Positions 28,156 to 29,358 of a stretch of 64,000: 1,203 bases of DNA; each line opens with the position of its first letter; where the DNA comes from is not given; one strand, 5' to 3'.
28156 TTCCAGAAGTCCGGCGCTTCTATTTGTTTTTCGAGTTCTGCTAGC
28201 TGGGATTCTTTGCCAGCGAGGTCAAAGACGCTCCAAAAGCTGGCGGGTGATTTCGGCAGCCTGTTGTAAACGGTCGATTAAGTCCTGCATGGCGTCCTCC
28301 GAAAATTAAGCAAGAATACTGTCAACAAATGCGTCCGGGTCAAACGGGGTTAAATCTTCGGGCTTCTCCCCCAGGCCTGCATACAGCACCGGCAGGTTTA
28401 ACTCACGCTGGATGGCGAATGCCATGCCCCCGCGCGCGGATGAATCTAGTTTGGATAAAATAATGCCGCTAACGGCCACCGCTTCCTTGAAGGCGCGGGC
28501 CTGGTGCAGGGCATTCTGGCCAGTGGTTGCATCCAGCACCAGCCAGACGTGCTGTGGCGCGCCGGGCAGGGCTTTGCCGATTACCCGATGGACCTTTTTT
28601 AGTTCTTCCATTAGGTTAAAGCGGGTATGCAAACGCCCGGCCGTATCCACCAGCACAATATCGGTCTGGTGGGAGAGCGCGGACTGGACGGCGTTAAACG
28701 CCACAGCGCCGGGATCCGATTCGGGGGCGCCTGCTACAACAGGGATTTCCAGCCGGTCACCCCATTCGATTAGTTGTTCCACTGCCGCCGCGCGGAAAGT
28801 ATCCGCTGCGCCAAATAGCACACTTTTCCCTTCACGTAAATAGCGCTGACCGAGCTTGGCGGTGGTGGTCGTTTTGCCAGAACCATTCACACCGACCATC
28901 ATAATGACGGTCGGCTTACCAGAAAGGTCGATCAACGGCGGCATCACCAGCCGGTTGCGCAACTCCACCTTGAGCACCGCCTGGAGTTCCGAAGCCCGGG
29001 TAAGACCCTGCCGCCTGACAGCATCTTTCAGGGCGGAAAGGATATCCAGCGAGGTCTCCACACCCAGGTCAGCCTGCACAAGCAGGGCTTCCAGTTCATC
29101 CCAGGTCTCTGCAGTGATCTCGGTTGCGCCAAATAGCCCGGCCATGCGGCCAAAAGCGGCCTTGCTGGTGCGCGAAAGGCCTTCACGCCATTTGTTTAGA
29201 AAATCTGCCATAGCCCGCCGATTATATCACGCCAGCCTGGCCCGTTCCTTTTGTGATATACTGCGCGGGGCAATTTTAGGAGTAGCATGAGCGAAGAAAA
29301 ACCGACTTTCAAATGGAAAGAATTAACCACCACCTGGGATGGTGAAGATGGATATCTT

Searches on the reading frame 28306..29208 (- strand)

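Call 41: search_protein_families(library=pfam, proteins=[window:28306-29208:-], max_evalue=0.00001)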
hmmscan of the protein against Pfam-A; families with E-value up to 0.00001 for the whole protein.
window:28306-29208:- (300 aa): 2 families
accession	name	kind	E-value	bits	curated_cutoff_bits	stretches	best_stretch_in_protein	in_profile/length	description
PF00448.28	SRP54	-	2.2e-74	249.8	22.7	1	99-299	1-195/196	SRP54-type protein, GTPase domain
PF02881.24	SRP54_N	-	2.9e-12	47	22.4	1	23-83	10-75/75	SRP54-type protein, helical bundle domain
